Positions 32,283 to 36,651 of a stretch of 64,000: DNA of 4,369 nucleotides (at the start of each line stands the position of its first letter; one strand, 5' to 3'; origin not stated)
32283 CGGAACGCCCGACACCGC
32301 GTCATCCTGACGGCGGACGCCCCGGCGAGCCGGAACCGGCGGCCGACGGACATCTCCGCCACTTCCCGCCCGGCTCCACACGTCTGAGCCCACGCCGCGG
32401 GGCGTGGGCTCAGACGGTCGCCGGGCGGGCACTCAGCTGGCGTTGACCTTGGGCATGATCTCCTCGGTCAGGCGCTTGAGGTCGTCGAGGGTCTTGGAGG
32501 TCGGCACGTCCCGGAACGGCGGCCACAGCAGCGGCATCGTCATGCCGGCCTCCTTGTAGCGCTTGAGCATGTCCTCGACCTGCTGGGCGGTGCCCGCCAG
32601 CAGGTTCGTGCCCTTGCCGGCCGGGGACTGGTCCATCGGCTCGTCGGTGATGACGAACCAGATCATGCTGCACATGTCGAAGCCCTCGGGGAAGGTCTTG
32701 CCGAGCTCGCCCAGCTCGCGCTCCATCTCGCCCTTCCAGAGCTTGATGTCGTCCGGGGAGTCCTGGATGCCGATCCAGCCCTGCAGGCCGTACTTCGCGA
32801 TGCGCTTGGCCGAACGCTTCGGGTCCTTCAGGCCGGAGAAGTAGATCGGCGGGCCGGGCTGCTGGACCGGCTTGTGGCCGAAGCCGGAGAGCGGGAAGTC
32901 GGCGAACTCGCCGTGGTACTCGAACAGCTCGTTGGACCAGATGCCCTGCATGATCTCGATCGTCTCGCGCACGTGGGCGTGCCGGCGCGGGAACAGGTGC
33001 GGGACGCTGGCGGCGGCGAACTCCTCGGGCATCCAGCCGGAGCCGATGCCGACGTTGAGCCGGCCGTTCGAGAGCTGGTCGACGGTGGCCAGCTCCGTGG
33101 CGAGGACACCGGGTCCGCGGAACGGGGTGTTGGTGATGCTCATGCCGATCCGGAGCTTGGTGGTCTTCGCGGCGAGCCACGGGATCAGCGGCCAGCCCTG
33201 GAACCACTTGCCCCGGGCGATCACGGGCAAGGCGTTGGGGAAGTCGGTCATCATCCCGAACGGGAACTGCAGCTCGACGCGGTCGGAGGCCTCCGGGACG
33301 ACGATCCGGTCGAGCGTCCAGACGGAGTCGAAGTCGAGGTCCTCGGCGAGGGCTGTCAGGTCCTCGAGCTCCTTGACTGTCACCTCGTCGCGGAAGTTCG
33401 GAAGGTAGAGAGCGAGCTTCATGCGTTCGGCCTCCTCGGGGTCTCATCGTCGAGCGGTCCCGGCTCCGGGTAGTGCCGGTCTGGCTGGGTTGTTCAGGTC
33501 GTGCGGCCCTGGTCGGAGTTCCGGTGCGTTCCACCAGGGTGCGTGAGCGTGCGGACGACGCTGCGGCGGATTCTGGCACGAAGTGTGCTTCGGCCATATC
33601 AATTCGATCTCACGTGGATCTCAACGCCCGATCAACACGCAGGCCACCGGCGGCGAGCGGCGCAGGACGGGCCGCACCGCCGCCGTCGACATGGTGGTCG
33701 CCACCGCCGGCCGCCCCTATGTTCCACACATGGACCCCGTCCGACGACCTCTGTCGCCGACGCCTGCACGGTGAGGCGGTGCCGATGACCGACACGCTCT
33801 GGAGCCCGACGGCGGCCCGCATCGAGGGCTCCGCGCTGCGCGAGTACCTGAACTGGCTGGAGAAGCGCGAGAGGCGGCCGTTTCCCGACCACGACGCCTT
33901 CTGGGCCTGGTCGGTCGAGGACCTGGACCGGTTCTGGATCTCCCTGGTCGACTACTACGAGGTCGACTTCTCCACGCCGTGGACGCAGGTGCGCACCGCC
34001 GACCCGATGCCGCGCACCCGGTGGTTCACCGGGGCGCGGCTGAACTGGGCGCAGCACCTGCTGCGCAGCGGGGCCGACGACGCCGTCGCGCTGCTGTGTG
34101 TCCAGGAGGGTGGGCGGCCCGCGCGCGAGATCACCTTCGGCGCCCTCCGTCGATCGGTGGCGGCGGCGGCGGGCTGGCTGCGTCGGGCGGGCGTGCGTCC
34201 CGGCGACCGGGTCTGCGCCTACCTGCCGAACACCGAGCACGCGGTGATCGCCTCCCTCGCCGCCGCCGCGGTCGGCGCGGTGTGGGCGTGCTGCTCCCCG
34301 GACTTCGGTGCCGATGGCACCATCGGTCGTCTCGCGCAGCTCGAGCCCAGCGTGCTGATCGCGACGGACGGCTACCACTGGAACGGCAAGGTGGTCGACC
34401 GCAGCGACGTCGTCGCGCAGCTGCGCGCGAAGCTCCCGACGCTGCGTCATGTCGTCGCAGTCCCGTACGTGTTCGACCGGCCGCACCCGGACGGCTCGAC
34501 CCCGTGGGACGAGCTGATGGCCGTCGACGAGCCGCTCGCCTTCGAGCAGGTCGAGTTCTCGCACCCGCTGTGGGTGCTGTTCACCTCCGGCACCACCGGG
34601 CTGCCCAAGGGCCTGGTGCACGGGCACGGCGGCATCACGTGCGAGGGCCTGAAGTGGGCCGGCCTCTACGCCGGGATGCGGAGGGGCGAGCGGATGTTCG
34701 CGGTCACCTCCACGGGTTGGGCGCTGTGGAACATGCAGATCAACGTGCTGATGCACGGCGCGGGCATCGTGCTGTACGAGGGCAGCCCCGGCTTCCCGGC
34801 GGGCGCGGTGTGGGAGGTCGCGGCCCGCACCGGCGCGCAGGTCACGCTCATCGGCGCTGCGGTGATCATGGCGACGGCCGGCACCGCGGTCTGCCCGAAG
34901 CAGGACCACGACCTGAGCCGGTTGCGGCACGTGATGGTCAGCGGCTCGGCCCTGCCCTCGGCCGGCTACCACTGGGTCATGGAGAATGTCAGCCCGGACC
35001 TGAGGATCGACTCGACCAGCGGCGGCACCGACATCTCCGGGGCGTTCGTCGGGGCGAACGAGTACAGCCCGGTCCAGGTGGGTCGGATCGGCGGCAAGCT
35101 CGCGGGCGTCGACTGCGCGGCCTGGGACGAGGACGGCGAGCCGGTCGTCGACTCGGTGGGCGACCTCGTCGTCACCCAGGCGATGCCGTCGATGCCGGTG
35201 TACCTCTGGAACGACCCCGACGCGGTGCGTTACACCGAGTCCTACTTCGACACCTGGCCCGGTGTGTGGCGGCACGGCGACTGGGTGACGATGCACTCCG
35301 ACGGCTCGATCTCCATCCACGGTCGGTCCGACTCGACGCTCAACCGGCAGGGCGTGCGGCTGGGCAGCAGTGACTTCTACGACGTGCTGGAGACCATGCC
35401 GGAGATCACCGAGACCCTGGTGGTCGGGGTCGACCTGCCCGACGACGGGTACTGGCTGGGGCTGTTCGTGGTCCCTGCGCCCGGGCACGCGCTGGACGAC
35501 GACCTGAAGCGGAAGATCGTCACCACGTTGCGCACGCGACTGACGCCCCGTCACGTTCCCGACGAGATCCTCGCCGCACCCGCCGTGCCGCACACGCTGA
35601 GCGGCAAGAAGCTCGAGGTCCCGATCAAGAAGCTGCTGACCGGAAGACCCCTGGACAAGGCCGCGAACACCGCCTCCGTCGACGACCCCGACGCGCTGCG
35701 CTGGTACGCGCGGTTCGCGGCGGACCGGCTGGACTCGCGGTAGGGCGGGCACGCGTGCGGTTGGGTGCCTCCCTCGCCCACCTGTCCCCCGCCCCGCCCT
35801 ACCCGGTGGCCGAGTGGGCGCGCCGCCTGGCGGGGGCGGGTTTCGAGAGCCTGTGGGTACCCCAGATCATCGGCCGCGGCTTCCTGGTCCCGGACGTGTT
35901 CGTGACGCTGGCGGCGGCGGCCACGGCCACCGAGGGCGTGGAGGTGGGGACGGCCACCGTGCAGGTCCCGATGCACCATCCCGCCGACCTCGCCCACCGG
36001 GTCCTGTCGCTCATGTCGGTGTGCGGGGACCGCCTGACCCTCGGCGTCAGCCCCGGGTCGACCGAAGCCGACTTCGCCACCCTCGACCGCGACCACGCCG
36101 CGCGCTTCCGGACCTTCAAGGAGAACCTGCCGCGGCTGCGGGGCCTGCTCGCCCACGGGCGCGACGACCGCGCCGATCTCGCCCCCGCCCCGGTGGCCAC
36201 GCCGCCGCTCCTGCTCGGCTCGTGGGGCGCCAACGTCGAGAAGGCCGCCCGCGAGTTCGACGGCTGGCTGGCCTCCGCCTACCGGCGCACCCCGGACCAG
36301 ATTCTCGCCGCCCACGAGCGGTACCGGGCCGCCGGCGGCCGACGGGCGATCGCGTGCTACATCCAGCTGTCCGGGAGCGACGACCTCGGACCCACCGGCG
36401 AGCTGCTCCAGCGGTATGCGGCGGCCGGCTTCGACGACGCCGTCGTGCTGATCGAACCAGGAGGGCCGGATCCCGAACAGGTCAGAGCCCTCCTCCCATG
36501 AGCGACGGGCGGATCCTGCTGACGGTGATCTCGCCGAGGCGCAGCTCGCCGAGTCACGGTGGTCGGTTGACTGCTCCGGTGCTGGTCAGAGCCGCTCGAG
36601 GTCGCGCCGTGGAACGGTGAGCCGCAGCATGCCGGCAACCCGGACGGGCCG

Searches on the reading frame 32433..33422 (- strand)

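Call 13: search_protein_families(library=pfam, proteins=[window:32433-33422:-], max_evalue=0.00001)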
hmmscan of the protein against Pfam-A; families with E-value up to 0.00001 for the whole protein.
window:32433-33422:- (329 aa): 1 family
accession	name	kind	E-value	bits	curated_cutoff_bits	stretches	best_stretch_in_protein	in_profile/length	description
PF00296.26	Bac_luciferase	-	1.1e-33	117.3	27.9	1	14-227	19-199/314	Luciferase-like monooxygenase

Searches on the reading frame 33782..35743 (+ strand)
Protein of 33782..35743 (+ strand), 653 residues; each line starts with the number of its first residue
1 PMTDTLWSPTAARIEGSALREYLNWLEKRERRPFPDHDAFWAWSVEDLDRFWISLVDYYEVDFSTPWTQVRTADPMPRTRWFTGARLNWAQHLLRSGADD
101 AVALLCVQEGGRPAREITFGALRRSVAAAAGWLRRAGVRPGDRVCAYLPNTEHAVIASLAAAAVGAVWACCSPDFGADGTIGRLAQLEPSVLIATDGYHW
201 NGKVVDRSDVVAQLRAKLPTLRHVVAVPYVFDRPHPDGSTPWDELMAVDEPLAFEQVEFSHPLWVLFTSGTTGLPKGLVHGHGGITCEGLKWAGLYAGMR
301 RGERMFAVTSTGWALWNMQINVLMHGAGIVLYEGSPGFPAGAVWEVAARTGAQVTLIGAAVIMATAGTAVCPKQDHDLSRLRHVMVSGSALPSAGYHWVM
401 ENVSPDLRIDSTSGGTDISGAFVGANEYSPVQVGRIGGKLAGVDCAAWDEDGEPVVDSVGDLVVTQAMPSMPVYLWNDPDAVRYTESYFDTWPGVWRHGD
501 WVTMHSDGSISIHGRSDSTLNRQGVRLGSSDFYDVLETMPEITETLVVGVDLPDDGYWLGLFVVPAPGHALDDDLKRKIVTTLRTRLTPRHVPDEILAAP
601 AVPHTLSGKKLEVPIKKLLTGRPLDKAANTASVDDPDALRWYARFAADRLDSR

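Call 13: search_protein_families(library=pfam, proteins=[window:33782-35743:+], max_evalue=0.00001)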
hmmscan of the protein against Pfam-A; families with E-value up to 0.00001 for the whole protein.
window:33782-35743:+ (653 aa): 3 families
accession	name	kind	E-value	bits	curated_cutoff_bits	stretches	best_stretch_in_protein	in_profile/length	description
PF00501.34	AMP-binding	-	7.3e-45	153.8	29.9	1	100-467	10-377/384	AMP-binding enzyme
PF16177.11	ACAS_N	-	1.2e-11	44.6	27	1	38-90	2-52/55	Acetyl-coenzyme A synthetase N-terminus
PF13193.12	AMP-binding_C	-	7e-10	40.1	24.5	1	535-609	5-76/76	AMP-binding enzyme C-terminal domain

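Call 17: find_related_loci(query=window:33782-35743:+, collection=genome_contigs, flank=10000)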
Query window:33782-35743:+ (653 aa) in genome_contigs; peptide patterns used: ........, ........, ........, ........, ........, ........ (x = any residue, [..] = any of these).
145 stretches matched a pattern; 112 encode a relative of the query (tblastn E <= 1e-3); the best 80 are kept; 80 distinct loci.
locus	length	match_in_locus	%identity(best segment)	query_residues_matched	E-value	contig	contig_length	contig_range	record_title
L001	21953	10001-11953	88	2-652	0e+0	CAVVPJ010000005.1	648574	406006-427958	MAG: uncultured Actinomycetota bacterium isolate MFD02416.bin.2.197 genome assembly, contig: contig_14524, whole genome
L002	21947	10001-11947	90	2-650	0e+0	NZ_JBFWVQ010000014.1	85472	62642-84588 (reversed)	MAG: Pseudonocardia sp. isolate CA_2019_TPBF_98 NODE_2328_length_85472_cov_13.097756_TPBF, whole genome shotgun sequence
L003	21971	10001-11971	86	2-651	0e+0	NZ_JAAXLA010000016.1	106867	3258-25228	Pseudonocardia acidicola strain K10HN5 NODE_16_length_106867_cov_46.077309, whole genome shotgun sequence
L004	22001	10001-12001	85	1-650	0e+0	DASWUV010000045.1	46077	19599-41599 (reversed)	MAG TPA_asm: Pseudonocardia sp. isolate SMAG_U3612 k141_403293, whole genome shotgun sequence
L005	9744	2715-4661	88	2-649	0e+0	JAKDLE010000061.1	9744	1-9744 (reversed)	MAG: Pseudonocardia sp. isolate 40_S54 40_S54_NODE_460_length_9744_cov_5.420890, whole genome shotgun sequence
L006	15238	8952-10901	86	2-651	0e+0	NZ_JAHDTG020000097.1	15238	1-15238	Pseudonocardia sp. H11422 NODE_97, whole genome shotgun sequence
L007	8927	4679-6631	84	1-651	0e+0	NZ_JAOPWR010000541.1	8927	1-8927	MAG: Pseudonocardia sp. isolate RYN_179 scaffold_1159952, whole genome shotgun sequence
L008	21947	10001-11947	86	2-650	0e+0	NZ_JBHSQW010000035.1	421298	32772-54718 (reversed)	Pseudonocardia hispaniensis strain CCM 8391 GCM70027223_40, whole genome shotgun sequence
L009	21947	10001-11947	83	2-650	0e+0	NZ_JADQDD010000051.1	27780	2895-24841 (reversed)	Pseudonocardia sp. KRD291 51, whole genome shotgun sequence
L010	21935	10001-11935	85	1-645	0e+0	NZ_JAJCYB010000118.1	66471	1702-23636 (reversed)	MAG: Pseudonocardia sp. isolate OFTM178 OFTM178_117, whole genome shotgun sequence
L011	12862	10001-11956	83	1-652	0e+0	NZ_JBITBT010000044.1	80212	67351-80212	Amycolatopsis sp. NPDC051903 NPDC051903_35_F4.ctg-0044, whole genome shotgun sequence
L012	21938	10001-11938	84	4-649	0e+0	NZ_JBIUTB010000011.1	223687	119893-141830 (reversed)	Amycolatopsis sp. NPDC088138 NPDC088138_187_E11.ctg-0011, whole genome shotgun sequence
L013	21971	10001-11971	82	1-650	0e+0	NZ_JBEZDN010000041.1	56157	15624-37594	Pseudonocardia sp. NPDC049154 NPDC049154_81_C11.ctg-0041, whole genome shotgun sequence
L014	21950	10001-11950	85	2-651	0e+0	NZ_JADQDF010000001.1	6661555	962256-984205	Pseudonocardia oceani strain KRD185 1, whole genome shotgun sequence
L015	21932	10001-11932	83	4-649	0e+0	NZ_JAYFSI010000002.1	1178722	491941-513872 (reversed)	Amycolatopsis sp., V23-08 2, whole genome shotgun sequence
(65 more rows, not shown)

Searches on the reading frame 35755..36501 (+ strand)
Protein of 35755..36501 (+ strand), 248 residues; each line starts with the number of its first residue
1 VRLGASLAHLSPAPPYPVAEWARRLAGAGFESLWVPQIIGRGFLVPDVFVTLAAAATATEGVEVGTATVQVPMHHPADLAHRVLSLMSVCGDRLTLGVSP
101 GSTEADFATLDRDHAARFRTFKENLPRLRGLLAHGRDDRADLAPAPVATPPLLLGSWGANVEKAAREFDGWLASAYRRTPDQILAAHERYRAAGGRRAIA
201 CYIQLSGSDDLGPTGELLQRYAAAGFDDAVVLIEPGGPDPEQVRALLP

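Call 13: search_protein_families(library=pfam, proteins=[window:35755-36501:+], max_evalue=0.00001)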
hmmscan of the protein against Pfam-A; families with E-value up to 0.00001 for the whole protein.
window:35755-36501:+ (248 aa): 1 family
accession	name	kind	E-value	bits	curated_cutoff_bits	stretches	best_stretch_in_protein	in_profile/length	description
PF00296.26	Bac_luciferase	-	4.7e-27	95.6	27.9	1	14-196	21-215/314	Luciferase-like monooxygenase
